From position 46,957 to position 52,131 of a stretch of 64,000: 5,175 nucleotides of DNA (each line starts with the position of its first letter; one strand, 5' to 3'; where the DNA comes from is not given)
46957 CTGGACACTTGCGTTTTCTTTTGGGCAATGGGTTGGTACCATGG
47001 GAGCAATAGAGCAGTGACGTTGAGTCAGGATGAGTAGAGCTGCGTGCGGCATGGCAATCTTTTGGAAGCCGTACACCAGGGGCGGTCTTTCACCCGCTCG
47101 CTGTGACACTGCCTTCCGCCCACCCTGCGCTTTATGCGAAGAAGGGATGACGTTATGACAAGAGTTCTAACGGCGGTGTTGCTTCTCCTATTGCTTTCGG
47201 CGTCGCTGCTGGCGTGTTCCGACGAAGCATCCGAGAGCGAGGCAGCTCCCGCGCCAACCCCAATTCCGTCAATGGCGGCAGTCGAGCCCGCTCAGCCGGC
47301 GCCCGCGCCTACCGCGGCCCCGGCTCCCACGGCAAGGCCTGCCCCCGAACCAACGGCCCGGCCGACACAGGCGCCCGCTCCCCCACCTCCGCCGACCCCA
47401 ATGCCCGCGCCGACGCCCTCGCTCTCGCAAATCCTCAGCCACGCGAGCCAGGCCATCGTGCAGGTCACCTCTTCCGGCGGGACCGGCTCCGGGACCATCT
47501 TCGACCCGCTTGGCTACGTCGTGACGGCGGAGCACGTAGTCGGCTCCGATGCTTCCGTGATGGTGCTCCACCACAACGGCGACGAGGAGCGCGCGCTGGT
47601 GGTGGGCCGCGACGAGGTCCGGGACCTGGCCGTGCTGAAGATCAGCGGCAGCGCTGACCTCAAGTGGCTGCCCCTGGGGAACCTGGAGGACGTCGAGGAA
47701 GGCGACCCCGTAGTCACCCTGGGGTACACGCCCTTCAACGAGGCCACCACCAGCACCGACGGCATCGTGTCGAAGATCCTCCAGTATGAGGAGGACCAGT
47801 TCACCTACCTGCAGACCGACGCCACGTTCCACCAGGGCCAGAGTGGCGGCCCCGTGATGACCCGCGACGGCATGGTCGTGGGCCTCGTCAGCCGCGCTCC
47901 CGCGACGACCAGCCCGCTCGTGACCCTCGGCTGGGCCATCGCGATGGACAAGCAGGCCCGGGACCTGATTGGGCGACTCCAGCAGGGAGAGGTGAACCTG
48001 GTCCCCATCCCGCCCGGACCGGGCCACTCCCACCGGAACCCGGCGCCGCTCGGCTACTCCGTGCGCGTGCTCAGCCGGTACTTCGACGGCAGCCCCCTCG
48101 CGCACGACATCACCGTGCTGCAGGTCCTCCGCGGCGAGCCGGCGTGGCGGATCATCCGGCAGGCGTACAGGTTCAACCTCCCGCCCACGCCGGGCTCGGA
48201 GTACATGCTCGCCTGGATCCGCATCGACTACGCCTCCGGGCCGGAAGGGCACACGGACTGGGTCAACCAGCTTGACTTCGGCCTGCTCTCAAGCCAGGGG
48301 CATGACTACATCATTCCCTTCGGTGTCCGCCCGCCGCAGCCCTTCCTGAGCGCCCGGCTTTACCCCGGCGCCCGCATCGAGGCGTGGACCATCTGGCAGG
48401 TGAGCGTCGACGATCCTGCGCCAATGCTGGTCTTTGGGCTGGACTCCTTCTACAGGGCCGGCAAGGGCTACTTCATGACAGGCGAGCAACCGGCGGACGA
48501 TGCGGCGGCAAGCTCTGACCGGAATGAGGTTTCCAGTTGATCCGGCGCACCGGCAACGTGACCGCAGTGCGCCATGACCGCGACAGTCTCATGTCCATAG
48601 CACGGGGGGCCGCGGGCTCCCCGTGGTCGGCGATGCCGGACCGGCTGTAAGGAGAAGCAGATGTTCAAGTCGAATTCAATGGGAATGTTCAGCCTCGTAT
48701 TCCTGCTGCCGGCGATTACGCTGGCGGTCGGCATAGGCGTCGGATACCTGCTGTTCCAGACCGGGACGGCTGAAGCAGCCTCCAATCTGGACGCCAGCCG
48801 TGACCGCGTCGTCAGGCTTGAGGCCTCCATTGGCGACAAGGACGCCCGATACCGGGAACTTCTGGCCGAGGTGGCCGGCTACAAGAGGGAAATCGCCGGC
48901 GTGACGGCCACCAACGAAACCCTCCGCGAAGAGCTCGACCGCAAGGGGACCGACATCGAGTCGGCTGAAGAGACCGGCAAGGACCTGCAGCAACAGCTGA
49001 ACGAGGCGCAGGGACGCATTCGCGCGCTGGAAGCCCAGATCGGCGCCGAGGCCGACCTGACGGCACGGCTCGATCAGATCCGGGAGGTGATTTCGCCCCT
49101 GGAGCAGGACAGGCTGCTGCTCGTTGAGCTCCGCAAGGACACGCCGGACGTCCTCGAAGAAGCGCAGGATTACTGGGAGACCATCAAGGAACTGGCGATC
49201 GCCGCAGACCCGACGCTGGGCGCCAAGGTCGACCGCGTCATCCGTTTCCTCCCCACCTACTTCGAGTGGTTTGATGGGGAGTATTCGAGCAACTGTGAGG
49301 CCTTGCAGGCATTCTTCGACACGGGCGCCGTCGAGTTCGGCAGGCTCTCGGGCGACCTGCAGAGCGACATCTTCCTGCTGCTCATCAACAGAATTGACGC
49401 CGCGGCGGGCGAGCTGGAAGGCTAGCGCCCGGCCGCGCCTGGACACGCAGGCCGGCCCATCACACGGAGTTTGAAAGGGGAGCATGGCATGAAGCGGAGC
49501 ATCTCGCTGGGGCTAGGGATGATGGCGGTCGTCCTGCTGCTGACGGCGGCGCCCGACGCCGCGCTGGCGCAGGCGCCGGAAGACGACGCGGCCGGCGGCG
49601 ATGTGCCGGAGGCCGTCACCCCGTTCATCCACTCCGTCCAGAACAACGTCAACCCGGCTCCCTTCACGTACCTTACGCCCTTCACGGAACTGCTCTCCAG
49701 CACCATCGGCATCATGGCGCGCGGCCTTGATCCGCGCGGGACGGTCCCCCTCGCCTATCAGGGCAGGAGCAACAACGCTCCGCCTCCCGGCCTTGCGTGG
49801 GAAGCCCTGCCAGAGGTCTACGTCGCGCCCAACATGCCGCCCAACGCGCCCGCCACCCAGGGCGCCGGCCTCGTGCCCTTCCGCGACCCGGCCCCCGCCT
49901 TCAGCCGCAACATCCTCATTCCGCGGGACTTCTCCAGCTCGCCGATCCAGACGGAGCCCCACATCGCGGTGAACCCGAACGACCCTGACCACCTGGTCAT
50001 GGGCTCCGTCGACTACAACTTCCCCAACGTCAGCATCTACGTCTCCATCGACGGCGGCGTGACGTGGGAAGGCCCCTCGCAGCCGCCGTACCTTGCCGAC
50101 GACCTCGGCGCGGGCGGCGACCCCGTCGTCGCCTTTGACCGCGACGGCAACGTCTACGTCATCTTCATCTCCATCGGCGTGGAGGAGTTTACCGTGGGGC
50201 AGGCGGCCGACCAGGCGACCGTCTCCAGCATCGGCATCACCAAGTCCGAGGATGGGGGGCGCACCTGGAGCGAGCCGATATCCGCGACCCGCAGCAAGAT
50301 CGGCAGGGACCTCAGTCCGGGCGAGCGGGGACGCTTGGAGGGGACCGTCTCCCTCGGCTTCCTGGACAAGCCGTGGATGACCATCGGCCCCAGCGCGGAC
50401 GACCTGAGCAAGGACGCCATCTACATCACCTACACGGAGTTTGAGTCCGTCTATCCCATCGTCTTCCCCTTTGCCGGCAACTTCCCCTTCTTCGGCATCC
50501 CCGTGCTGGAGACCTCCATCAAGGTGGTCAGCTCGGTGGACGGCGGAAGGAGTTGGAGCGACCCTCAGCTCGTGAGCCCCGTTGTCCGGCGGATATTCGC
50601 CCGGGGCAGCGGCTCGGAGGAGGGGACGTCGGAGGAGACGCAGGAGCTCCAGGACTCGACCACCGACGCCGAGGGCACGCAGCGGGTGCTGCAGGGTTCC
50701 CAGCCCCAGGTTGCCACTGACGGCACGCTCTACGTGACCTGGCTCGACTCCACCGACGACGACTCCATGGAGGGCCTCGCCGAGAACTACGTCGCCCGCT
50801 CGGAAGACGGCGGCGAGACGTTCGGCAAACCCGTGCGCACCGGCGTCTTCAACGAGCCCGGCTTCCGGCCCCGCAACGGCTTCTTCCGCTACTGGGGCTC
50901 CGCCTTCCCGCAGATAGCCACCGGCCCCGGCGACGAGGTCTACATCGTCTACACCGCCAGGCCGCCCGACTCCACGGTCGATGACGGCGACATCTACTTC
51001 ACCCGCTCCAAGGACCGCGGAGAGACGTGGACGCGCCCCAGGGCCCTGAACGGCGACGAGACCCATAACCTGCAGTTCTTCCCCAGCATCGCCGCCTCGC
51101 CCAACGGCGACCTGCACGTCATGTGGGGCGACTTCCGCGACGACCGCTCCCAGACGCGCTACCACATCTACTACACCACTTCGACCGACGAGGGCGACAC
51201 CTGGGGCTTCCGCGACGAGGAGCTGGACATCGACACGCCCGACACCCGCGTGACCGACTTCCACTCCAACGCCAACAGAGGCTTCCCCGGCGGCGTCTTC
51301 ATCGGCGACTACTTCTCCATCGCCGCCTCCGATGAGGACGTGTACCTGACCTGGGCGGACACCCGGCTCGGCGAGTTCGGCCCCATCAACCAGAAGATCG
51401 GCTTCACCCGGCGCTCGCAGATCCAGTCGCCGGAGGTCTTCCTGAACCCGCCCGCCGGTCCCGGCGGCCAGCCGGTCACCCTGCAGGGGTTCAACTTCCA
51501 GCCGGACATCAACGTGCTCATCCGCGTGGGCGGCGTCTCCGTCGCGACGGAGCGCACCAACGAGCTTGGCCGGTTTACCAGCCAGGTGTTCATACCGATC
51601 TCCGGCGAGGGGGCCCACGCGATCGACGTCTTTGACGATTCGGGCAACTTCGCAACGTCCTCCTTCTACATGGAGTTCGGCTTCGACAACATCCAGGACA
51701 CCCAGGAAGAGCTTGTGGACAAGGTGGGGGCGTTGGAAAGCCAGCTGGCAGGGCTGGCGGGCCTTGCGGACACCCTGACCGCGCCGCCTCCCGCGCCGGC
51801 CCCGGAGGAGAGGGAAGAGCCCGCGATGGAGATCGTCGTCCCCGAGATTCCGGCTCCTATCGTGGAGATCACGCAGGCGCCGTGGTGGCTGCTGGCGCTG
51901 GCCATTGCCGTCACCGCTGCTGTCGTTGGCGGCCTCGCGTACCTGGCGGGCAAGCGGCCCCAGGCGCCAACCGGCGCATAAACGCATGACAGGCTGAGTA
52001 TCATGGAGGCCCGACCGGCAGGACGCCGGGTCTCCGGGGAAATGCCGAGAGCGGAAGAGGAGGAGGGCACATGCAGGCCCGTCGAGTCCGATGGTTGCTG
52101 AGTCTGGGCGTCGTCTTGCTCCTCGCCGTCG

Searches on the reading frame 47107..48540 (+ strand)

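Call 75: search_protein_families(library=pfam, proteins=[window:47107-48540:+], max_evalue=0.01)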
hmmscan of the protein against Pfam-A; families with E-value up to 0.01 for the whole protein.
window:47107-48540:+ (477 aa): 2 families
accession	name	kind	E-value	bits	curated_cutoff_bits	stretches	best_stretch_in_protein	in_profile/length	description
PF13365.12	Trypsin_2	-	8.6e-28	98.3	27.6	1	127-260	1-144/144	Trypsin-like peptidase domain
PF00089.32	Trypsin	-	4.8e-10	40.1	20.6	1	112-267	12-201/220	Trypsin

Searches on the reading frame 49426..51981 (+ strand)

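Call 75: search_protein_families(library=pfam, proteins=[window:49426-51981:+], max_evalue=0.01)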
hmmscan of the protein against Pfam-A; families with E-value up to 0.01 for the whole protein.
window:49426-51981:+ (851 aa): 6 families
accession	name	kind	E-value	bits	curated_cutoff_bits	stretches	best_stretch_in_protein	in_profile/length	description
PF13088.12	BNR_2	-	2.3e-11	44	31.4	1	499-593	58-150/277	BNR repeat-like domain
PF02012.26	BNR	-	5.1e-06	26.1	27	0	205-215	1-11/12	BNR/Asp-box repeat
PF15892.11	BNR_4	-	0.00015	21.7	27.3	1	494-593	96-193/272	BNR repeat-containing family member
PF24316.1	Tli3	-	0.00021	22.1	27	0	268-287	83-103/129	T6SS Tli3 immunity protein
PF13859.12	BNR_3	-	0.0024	17.8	27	0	505-597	11-106/308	BNR repeat-like domain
PF15902.12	Sortilin-Vps10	-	0.0039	16.5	33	0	526-596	4-60/446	Sortilin, neurotensin receptor 3,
